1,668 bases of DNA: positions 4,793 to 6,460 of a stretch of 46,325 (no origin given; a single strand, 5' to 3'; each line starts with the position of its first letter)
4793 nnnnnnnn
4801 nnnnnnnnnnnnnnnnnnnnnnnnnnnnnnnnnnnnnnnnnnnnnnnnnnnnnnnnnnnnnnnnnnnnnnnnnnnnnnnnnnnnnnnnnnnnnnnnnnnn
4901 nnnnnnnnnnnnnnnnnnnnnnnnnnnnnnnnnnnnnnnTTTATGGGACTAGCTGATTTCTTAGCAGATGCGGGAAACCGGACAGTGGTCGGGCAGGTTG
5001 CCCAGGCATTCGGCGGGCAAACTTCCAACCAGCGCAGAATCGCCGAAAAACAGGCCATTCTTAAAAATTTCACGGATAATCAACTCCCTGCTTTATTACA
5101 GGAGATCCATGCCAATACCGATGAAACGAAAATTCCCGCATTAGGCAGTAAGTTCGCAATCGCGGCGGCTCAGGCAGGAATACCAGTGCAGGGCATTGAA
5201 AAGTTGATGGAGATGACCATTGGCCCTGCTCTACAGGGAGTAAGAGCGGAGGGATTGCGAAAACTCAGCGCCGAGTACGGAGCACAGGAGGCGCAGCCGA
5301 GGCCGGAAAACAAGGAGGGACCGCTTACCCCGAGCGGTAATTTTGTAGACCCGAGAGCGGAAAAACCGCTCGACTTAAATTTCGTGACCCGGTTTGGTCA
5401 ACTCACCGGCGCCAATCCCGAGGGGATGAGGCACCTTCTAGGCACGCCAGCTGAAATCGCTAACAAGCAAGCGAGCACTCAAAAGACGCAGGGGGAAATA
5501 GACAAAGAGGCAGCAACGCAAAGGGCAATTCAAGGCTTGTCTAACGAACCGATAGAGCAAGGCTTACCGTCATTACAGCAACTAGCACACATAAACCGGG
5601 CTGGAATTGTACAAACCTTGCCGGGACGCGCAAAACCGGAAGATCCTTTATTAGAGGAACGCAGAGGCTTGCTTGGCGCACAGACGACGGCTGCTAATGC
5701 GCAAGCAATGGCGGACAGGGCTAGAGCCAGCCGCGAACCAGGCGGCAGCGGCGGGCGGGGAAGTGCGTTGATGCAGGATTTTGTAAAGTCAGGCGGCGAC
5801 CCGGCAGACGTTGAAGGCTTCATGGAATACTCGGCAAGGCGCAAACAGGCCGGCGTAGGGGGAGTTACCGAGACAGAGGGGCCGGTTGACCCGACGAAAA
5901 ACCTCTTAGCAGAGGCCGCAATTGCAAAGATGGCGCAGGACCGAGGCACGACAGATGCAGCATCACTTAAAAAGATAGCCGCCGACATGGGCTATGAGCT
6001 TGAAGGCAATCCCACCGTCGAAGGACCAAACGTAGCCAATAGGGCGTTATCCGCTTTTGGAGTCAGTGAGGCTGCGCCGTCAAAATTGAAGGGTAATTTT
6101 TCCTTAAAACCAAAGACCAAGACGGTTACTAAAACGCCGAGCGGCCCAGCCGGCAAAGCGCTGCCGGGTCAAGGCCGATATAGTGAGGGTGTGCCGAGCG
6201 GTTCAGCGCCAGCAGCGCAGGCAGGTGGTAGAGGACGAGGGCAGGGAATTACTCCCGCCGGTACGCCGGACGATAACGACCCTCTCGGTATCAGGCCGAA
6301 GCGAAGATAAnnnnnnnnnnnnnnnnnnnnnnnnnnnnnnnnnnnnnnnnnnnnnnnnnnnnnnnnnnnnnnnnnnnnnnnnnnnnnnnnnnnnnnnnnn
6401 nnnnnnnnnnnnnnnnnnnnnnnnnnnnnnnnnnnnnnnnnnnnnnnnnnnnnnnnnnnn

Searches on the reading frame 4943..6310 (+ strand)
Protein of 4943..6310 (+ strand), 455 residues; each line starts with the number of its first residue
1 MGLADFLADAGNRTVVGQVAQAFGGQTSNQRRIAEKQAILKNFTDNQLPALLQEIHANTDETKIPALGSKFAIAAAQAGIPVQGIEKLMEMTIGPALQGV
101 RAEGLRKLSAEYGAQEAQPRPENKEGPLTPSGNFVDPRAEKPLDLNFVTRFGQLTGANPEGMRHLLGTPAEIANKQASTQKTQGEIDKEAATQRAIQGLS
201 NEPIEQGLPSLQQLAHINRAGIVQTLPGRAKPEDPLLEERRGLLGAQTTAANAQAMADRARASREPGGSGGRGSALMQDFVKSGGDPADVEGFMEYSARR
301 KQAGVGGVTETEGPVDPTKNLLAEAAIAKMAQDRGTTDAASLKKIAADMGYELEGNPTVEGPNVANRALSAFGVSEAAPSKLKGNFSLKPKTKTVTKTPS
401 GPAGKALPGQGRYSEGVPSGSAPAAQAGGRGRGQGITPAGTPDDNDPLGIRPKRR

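Call 21: find_encoding_contigs(protein=window:4943-6310:+, flank=10000, max_places=6)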
Protein window:4943-6310:+ (455 aa): 11 contigs read that carry it; 6 places shown.
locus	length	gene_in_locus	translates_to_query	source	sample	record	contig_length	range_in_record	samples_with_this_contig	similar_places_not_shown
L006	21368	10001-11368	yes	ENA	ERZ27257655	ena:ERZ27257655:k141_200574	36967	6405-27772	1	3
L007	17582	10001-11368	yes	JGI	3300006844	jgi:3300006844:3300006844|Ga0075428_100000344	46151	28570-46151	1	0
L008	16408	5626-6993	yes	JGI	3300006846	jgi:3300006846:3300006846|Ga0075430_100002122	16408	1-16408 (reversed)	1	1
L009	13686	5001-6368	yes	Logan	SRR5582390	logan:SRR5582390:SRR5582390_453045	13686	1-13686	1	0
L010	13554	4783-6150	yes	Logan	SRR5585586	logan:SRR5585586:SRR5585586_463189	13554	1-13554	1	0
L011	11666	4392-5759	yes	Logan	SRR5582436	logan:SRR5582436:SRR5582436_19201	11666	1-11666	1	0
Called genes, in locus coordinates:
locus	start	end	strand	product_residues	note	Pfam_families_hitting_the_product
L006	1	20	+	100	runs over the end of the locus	-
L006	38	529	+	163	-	-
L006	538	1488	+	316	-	-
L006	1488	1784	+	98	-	-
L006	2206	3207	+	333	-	PF25209:Phage_capsid_4 (weak)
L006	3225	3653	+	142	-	-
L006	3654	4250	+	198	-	-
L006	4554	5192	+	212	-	-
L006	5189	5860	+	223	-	PF24175:SU10_adaptor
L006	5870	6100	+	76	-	-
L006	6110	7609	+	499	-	-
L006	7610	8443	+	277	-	PF21722:Gly_rich_2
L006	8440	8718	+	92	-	-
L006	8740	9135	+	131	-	-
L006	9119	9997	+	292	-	-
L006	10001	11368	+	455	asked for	-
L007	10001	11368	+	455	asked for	-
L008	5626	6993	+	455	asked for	-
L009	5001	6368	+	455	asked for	-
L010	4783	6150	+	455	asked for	-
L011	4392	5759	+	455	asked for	-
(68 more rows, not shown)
